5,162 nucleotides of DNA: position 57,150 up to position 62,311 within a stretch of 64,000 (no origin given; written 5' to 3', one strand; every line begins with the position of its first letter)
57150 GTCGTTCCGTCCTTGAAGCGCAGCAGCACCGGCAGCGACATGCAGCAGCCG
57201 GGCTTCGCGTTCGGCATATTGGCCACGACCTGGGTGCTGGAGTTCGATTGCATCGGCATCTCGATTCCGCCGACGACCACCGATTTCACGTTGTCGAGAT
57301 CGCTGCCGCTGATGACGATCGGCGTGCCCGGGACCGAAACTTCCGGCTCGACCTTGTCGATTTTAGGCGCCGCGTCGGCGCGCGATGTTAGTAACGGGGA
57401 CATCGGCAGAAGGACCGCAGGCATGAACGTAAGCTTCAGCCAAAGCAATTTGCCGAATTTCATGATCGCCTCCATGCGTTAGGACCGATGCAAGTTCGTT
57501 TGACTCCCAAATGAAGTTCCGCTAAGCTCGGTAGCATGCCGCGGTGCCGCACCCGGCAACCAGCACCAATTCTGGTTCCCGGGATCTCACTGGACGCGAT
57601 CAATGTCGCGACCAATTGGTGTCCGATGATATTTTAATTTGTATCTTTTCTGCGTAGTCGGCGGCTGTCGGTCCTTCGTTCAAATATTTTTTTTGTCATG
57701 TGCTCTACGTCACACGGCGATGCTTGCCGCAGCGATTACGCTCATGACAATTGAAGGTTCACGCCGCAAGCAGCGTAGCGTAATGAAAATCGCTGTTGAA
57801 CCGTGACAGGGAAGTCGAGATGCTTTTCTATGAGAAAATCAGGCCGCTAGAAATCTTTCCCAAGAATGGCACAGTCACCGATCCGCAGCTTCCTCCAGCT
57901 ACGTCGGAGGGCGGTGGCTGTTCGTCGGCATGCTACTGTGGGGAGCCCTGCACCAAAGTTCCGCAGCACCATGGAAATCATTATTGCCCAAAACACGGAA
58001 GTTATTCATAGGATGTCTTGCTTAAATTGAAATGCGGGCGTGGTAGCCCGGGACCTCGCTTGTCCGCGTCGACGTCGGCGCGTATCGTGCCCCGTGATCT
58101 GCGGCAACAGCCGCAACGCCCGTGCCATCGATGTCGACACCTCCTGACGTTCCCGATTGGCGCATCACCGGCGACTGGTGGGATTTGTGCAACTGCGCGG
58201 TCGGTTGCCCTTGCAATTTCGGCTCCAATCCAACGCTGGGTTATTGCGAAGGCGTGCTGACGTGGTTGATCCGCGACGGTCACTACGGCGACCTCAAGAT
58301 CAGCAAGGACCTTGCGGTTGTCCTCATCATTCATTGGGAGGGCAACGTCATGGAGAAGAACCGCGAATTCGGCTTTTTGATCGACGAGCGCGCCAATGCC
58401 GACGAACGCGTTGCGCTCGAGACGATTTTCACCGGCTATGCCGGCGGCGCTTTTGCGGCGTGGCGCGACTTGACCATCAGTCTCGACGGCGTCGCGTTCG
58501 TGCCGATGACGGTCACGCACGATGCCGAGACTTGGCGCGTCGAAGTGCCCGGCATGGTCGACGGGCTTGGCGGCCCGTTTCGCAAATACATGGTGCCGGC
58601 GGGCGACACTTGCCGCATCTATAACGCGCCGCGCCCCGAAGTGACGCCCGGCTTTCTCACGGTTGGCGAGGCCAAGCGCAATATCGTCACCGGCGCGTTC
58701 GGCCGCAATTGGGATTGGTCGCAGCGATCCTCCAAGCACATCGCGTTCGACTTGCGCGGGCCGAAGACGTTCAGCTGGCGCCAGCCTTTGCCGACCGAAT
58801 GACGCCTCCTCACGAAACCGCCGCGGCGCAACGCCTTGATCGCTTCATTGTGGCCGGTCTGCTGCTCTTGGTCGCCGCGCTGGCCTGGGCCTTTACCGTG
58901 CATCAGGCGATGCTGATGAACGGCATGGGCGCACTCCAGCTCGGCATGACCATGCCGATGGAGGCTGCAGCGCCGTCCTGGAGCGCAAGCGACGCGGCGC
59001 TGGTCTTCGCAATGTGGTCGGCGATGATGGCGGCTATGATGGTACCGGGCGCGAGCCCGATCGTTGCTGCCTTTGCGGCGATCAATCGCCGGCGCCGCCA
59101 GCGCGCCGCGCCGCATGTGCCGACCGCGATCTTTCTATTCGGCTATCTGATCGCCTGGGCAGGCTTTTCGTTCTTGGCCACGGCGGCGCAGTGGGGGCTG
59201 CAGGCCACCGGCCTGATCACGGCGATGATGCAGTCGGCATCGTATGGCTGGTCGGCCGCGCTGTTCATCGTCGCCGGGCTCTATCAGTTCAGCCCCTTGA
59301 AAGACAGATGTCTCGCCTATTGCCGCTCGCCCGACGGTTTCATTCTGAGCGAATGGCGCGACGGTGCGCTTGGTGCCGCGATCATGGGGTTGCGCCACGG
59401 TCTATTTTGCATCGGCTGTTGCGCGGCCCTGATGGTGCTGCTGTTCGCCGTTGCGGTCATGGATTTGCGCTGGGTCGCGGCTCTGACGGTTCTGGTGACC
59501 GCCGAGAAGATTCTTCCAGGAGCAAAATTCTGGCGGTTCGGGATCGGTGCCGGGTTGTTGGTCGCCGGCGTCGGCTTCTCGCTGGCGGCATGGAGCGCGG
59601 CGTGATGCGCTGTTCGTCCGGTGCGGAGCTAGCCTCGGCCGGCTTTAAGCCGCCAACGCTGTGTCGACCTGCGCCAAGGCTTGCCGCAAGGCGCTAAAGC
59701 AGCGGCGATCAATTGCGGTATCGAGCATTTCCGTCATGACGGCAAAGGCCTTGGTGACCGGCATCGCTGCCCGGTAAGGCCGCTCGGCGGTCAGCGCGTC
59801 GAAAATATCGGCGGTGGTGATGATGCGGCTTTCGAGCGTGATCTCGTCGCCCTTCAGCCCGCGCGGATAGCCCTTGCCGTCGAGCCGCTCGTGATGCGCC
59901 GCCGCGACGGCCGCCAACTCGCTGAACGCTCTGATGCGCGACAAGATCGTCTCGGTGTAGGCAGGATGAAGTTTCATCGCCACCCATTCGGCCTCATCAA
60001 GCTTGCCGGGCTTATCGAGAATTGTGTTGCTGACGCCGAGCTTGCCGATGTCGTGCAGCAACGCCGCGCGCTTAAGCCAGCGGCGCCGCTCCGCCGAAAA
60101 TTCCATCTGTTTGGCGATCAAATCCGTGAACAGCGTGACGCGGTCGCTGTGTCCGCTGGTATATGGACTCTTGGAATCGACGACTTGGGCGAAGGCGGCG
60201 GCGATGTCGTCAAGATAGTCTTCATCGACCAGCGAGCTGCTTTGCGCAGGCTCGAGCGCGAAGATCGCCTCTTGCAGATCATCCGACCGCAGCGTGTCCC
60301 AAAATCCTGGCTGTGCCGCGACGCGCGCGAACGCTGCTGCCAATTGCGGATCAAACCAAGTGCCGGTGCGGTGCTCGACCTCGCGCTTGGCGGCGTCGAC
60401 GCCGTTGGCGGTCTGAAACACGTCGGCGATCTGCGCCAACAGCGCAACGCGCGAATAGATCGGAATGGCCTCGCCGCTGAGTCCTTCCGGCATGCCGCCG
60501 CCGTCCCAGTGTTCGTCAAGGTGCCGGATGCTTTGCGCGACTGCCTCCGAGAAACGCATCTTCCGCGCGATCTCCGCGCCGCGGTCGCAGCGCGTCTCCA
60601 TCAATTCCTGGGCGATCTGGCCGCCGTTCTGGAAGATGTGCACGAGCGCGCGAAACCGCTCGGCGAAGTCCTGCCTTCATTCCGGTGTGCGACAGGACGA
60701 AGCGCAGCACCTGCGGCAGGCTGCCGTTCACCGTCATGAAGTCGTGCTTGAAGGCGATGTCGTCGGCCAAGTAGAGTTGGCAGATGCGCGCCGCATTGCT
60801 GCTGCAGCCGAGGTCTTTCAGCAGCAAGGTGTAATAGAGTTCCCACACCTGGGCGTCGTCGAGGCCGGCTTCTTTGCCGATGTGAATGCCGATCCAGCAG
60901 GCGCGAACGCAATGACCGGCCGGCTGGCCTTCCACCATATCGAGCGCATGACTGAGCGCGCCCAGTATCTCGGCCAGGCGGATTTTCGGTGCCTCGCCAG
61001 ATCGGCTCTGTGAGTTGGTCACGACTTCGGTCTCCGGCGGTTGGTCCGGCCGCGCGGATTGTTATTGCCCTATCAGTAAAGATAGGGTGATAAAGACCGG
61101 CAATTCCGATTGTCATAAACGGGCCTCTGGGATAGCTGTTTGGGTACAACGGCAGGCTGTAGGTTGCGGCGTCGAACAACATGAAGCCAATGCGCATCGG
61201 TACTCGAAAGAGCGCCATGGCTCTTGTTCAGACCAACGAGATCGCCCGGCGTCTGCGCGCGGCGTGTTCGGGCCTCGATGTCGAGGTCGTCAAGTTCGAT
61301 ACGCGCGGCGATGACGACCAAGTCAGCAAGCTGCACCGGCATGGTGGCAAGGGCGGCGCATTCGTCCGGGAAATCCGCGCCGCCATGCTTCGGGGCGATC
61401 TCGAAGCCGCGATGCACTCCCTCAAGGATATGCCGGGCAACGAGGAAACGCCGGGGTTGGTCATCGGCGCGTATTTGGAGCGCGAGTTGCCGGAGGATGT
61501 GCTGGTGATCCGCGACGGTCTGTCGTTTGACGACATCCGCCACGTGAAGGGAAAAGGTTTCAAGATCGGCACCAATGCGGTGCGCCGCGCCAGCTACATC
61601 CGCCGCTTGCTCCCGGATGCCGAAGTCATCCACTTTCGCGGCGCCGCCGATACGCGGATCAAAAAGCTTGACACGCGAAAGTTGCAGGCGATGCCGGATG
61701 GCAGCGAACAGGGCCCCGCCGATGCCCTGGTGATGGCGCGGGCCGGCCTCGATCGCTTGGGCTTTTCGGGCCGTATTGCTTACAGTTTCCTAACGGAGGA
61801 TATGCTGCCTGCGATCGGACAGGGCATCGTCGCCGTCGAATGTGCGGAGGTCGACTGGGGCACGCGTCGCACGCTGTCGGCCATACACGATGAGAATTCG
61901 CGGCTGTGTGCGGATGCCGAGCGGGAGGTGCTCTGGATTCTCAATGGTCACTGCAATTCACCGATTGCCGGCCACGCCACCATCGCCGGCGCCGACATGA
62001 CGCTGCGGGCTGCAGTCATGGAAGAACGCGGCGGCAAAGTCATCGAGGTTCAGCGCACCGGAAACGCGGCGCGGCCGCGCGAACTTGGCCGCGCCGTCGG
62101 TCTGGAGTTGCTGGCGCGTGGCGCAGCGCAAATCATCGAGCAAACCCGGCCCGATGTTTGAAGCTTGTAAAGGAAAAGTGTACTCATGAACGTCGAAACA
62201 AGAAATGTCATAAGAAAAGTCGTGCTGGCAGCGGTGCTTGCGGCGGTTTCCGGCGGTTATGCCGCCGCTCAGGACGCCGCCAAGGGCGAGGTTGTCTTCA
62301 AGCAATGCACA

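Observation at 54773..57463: Intact 896-aa secreted IPT/TIG + double-SLH protein with a novel Ser/Thr-rich core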

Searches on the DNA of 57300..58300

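Call 83: search_rna_families(source=window, start=57300, end=58300, threshold=evalue, max_evalue=1)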
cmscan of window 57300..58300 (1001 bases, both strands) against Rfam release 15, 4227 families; matches with E-value up to 1: 1.
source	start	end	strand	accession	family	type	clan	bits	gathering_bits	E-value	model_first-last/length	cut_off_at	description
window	57701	57797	-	RF00804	mir-240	Gene; miRNA;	-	20.8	67.5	0.46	1-99/99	no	mir-240 microRNA precursor family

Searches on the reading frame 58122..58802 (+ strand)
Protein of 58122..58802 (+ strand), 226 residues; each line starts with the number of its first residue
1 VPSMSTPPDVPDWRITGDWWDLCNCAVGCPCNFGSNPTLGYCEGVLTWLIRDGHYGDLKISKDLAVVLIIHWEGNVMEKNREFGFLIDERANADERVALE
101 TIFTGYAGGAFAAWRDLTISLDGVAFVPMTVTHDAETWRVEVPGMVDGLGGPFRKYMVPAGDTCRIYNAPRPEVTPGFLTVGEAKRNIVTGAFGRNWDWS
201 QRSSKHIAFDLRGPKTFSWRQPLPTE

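Call 19: search_protein_families(library=pfam, proteins=[window:58122-58802:+], max_evalue=0.001)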
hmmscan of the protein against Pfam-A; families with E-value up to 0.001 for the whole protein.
window:58122-58802:+ (226 aa): 1 family
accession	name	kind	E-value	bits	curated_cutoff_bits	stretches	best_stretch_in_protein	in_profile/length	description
PF07040.16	DUF1326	-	2.5e-41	142.2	25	1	22-202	2-176/177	Protein of unknown function (DUF1326)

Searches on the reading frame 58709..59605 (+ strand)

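Call 19: search_protein_families(library=pfam, proteins=[window:58709-59605:+], max_evalue=0.001)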
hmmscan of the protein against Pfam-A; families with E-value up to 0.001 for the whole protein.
window:58709-59605:+ (298 aa): 1 family
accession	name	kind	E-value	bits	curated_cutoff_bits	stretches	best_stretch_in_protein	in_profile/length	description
PF09948.15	PpoB2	-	1.1e-59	201.9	28.7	1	100-288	1-186/188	Copper chaperone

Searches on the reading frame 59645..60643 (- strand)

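Call 19: search_protein_families(library=pfam, proteins=[window:59645-60643:-], max_evalue=0.001)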
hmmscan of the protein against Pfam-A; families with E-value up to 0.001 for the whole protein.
window:59645-60643:- (332 aa): 3 families
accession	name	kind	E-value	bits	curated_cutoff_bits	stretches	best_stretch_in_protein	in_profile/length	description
PF13487.12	HD_5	-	8e-49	166.1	27.2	2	151-313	3-168/170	HD domain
PF01966.28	HD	-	2.6e-22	79.8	22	1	163-283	2-115/116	HD domain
PF08668.18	HDOD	-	8.9e-05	22.5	22.9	1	98-217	32-148/196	HDOD domain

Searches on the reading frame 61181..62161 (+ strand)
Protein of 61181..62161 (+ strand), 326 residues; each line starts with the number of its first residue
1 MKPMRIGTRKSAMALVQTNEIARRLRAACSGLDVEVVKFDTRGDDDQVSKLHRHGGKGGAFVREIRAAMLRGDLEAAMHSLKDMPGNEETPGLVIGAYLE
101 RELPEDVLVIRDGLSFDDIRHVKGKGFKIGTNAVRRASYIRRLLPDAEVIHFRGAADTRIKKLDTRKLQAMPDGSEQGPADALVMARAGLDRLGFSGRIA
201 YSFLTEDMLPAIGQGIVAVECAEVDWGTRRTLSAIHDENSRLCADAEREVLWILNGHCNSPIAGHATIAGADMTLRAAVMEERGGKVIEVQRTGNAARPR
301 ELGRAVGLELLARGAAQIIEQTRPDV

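Call 19: search_protein_families(library=pfam, proteins=[window:61181-62161:+], max_evalue=0.001)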
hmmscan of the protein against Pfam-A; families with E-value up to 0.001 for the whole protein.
window:61181-62161:+ (326 aa): 2 families
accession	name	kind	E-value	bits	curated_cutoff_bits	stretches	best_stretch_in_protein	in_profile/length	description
PF01379.25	Porphobil_deam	-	3.9e-57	193.6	22.1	1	4-225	1-202/207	Porphobilinogen deaminase, dipyromethane cofactor binding domain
PF03900.20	Porphobil_deamC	-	2.3e-12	47.5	26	1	242-311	2-73/74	Porphobilinogen deaminase, C-terminal domain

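Call 42: list_cluster_members(proteins=[window:61181-62161:+, window:58122-58802:+, window:13798-15423:+, window:41723-43285:+, window:59645-60643:-, window:8794-10695:+])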
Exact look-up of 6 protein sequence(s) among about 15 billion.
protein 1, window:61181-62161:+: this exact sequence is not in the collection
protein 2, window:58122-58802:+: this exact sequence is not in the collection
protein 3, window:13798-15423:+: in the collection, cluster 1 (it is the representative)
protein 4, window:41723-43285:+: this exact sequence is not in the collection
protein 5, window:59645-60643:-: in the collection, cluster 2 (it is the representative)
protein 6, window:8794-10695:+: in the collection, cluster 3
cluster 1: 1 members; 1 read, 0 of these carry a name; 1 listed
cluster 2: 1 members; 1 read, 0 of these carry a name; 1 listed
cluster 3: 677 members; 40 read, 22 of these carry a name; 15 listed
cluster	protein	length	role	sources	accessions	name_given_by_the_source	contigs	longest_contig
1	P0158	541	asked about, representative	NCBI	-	-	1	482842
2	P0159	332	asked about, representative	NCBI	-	-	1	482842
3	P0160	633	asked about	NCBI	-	-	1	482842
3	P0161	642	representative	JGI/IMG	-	cell division protease FtsH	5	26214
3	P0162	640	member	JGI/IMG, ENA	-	cell division protease FtsH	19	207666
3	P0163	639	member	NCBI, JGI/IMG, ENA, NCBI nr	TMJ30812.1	MAG: ATP-dependent metallopeptidase FtsH/Yme1/Tma family protein [Alphaproteobacteria ...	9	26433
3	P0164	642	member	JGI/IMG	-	cell division protease FtsH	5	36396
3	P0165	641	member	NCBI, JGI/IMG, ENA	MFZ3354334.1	MAG: ATP-dependent zinc metalloprotease FtsH [Xanthobacteraceae bacterium] | cell division protease FtsH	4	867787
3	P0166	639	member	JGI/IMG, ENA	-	cell division protease FtsH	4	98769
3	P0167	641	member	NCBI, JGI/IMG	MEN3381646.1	MAG: cell division protease FtsH [Hyphomicrobiales bacterium] | cell division protease FtsH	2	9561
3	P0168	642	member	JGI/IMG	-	cell division protease FtsH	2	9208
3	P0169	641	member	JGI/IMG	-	cell division protease FtsH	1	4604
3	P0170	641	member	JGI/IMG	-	cell division protease FtsH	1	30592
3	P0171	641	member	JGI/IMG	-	cell division protease FtsH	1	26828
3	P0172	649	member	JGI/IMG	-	cell division protease FtsH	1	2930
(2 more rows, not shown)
